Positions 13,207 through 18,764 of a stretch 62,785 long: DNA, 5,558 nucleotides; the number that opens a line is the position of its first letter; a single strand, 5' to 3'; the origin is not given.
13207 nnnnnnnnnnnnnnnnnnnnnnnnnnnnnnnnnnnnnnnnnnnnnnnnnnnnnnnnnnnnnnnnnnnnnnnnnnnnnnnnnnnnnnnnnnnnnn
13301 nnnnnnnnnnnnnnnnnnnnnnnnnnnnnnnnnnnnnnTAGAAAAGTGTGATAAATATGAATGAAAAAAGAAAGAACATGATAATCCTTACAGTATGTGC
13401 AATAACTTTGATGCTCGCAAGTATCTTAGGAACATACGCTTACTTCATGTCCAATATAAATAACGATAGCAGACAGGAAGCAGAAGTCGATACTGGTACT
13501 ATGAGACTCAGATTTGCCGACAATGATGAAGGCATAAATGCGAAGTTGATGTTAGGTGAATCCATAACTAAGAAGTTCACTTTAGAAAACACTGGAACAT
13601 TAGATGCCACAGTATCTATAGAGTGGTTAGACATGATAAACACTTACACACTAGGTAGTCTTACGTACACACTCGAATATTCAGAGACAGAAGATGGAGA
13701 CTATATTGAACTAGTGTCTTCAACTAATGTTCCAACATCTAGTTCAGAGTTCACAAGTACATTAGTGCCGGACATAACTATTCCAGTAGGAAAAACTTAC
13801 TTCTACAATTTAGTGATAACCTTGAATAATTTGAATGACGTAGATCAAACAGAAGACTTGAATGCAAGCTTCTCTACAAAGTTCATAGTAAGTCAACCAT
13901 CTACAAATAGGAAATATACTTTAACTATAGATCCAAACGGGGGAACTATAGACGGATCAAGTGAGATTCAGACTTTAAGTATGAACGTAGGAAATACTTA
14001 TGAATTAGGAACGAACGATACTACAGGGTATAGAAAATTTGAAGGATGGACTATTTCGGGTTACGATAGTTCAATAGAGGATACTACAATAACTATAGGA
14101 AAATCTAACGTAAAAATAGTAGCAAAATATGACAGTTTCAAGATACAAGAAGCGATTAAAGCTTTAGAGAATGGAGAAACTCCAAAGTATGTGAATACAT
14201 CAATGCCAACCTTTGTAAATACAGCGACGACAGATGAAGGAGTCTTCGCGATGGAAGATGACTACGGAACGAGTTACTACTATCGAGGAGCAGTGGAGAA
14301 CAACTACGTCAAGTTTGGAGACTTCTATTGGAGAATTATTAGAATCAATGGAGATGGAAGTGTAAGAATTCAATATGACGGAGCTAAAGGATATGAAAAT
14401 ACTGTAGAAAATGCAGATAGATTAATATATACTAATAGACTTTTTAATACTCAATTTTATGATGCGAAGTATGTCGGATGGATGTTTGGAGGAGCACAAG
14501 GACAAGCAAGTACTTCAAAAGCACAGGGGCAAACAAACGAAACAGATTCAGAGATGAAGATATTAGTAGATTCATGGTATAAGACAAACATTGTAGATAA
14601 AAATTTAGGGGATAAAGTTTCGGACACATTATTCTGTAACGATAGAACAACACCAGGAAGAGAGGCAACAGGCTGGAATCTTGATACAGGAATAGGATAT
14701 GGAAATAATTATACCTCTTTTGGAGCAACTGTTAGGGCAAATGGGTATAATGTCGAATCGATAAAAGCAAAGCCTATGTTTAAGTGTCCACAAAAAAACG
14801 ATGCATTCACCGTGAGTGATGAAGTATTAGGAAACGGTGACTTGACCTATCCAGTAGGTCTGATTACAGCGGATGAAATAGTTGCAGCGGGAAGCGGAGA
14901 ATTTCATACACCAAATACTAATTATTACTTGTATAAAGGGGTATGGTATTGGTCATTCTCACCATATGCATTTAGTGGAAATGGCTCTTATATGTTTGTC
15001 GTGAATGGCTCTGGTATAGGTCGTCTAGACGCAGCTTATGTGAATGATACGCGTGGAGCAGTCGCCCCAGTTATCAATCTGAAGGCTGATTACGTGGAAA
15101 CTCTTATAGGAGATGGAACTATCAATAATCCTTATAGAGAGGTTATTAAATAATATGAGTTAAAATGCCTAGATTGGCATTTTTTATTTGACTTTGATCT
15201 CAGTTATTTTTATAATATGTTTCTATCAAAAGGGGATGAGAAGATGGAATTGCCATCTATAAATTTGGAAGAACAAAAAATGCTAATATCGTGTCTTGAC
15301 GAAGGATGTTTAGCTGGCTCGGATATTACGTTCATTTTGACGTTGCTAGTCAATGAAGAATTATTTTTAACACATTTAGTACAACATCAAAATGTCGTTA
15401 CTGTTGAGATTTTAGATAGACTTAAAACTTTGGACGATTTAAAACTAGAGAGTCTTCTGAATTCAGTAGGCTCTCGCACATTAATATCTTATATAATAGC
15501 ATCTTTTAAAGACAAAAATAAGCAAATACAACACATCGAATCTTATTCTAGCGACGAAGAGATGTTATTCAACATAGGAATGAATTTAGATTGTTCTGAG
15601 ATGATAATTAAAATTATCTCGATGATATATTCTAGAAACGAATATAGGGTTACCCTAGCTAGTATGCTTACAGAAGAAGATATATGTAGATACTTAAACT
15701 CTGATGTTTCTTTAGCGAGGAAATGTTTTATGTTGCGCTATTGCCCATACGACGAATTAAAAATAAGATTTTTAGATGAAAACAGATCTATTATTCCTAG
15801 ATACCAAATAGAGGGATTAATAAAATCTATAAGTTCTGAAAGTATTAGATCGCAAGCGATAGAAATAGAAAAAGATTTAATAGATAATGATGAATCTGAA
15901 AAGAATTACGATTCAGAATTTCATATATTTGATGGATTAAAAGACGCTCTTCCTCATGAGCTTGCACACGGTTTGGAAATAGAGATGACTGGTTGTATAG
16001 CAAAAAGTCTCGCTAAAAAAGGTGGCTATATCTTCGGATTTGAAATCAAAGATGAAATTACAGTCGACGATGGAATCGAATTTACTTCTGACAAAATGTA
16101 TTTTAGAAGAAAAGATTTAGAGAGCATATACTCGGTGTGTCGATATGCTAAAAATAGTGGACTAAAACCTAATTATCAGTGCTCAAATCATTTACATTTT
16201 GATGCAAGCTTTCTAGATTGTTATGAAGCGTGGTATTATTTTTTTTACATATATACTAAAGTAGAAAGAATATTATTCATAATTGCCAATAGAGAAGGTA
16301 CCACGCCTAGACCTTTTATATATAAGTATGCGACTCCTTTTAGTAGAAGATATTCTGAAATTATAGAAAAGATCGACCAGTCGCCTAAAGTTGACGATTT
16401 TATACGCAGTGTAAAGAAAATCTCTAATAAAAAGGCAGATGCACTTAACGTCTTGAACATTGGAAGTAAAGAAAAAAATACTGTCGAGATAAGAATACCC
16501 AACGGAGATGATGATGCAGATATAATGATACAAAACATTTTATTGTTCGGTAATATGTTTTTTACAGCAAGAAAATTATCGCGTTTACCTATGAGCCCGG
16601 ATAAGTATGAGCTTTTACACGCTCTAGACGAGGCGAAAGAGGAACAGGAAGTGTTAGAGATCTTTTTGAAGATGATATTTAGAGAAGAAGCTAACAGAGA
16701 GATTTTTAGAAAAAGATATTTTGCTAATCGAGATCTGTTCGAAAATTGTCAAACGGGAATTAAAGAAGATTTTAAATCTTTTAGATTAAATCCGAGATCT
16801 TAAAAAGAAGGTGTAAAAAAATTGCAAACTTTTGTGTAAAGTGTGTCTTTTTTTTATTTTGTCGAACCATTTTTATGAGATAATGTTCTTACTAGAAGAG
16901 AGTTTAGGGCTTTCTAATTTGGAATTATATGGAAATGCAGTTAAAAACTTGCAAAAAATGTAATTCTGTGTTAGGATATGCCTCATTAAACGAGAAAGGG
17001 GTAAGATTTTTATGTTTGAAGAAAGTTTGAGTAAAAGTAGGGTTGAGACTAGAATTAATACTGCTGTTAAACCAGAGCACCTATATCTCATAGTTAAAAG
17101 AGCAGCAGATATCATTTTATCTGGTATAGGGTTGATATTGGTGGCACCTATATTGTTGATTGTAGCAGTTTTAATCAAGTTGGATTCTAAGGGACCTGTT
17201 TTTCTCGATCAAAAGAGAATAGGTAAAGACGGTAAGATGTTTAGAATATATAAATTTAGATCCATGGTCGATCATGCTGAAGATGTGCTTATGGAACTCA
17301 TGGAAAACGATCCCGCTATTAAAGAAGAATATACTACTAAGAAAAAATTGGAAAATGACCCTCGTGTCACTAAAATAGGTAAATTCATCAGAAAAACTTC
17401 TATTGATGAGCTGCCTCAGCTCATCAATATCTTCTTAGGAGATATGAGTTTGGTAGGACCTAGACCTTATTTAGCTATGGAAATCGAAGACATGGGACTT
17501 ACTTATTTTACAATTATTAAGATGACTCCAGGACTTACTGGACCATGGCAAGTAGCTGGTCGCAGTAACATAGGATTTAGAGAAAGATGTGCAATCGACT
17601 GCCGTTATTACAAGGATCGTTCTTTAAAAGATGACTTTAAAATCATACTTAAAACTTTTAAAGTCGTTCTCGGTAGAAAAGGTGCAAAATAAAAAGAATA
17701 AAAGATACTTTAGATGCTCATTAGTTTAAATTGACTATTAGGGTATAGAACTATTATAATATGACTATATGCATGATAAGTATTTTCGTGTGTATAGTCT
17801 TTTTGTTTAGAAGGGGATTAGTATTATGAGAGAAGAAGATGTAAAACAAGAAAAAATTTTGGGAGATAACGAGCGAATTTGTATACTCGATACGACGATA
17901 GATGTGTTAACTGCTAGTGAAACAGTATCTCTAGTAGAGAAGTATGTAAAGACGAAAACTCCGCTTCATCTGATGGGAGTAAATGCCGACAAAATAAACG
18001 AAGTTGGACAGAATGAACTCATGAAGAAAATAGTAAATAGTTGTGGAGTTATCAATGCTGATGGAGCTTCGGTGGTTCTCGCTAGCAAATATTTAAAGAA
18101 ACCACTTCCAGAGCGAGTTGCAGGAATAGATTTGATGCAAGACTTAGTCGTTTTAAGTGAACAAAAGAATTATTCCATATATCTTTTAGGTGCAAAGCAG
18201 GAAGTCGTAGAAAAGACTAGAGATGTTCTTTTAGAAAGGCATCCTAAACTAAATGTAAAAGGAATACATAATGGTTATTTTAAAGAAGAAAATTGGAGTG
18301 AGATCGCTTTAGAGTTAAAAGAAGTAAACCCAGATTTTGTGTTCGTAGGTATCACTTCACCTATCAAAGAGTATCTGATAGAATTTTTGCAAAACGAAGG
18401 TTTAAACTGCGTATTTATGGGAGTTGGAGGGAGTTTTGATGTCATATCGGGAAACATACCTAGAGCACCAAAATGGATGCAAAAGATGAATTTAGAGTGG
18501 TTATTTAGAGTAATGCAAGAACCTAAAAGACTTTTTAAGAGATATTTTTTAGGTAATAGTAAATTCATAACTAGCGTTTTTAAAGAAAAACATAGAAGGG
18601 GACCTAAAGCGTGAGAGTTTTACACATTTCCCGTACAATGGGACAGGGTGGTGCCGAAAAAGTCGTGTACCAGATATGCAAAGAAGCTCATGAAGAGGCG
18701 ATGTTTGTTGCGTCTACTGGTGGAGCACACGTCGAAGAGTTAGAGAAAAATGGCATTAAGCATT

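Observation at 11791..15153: Four-copy family: TasA/SipW-style signal and N-domain fused to a conserved two-cysteine C-terminal domain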

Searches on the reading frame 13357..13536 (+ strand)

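Call 48: search_protein_families(library=ncbifam, proteins=[window:13357-13536:+], max_evalue=10)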
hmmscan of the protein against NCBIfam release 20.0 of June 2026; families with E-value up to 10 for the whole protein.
seq(60 aa): 10 families
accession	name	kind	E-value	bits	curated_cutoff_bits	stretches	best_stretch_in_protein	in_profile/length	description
NF004285.1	PRK05696.1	equivalog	0.032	14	179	1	3-42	15-53/171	flagellar basal body-associated protein FliL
NF047380.1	photo_II_xxx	equivalog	0.035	14.4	80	1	9-32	3-26/75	photosystem II protein, Psb35-related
NF006283.1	PRK08455.1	equivalog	0.04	13.6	187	1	3-45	13-55/182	flagellar basal body-associated protein FliL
NF005247.0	PRK06758.1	equivalog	0.041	14.1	233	1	9-39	32-61/128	hypothetical protein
NF005435.1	PRK07021.1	equivalog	0.041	13.7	131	1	3-43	3-44/157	flagellar basal body-associated protein FliL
NF008874.0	PRK11910.1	equivalog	0.053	11.9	680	1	7-44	3-39/615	amidase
NF007870.0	PRK10577.2-1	equivalog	0.079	11.5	1355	1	5-49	356-400/678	Fe(3+)-hydroxamate ABC transporter permease FhuB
NF009420.1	PRK12785.1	equivalog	0.11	12.2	197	1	3-45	16-56/161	flagellar basal body-associated protein FliL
NF046041.1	holin_NGO1622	hypoth_equivalog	0.15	12.5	75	1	13-56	7-49/89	NGO1622 family putative holin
TIGR04088.1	cognate_SipW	domain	0.38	11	19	1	15-30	4-19/34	SipW-dependent-type signal peptide-containing protein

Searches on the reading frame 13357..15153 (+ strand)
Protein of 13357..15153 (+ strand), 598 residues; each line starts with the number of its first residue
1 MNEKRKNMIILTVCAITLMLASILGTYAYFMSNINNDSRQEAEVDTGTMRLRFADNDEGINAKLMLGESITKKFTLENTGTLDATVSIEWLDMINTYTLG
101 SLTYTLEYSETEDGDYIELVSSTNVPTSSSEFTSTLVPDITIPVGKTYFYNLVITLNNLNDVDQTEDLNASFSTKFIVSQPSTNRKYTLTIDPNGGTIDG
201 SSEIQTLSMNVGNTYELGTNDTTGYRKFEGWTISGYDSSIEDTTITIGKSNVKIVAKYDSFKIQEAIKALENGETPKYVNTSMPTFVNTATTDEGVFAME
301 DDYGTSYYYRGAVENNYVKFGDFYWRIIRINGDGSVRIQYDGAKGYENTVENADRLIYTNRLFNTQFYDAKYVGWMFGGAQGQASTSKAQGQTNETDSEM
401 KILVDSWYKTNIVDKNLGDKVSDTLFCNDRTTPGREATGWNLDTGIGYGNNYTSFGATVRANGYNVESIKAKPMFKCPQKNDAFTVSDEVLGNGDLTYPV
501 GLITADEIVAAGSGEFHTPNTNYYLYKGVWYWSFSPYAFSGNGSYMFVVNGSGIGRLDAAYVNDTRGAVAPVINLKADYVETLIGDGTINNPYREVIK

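Call 4: search_protein_families(library=pfam, proteins=[window:13357-15153:+], max_evalue=1)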
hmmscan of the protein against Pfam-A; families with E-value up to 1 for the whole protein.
window:13357-15153:+ (598 aa): 3 families
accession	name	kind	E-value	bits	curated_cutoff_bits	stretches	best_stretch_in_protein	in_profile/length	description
PF12389.13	Peptidase_M73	-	2.2e-05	24.8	22.5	1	15-84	14-78/196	Camelysin metallo-endopeptidase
PF18998.6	Flg_new_2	-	0.0068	16.8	23.6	1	187-259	1-70/73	Divergent InlB B-repeat domain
PF25471.1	TM_PetC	-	0.03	14.5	37.1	1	3-31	8-36/48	Iron-sulfur subunit PetC transmembrane anchor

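Call 5: search_protein_families(library=ncbifam, proteins=[window:13357-15153:+], max_evalue=1)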
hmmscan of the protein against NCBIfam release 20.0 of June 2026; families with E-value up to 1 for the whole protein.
window:13357-15153:+ (598 aa): 0 families

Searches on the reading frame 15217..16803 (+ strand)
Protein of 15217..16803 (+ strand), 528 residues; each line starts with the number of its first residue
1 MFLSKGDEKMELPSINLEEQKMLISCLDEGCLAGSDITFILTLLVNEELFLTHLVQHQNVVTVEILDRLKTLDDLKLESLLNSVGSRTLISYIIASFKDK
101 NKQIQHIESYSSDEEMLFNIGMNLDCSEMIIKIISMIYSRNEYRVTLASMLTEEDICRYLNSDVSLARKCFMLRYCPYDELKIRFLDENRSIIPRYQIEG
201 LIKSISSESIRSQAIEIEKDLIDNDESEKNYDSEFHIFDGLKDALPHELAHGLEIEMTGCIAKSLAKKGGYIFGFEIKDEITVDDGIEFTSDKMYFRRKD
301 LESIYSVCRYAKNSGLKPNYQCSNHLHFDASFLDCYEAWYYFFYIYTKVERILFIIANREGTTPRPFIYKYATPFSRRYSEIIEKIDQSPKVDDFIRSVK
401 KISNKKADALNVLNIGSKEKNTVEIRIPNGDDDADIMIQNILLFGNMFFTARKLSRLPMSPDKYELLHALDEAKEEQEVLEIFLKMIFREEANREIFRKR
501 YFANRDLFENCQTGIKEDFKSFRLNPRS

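Call 10: search_protein_families(library=pfam, proteins=[window:15217-16803:+], max_evalue=0.001)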
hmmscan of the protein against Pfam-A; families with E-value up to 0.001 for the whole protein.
window:15217-16803:+ (528 aa): 1 family
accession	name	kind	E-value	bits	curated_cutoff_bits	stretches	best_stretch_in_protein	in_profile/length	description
PF12224.13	Amidoligase_2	-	6.2e-11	43.1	22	1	286-441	75-238/245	Putative amidoligase enzyme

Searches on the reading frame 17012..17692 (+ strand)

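Call 10: search_protein_families(library=pfam, proteins=[window:17012-17692:+], max_evalue=0.001)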
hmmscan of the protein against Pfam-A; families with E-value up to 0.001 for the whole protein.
window:17012-17692:+ (226 aa): 1 family
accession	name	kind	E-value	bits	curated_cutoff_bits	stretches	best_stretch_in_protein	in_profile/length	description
PF02397.22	Bac_transf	-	1.4e-63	214.1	27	1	29-220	1-178/179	Bacterial sugar transferase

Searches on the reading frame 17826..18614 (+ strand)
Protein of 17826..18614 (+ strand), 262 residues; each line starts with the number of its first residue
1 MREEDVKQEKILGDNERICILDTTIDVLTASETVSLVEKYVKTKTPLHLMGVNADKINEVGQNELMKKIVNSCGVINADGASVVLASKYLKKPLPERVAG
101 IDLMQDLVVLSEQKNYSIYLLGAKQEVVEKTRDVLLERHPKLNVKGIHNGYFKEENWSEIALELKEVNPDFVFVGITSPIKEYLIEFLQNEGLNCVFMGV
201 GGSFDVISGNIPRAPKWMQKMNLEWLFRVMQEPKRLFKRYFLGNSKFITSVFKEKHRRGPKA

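Call 11: search_protein_families(library=pfam, proteins=[window:17826-18614:+], max_evalue=0.001)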
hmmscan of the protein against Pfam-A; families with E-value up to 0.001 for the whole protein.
window:17826-18614:+ (262 aa): 1 family
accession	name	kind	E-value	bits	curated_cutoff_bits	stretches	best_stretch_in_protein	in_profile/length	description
PF03808.19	Glyco_tran_WecG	-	2.5e-57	193.8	27.4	1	75-240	3-168/168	Glycosyl transferase WecG/TagA/CpsF family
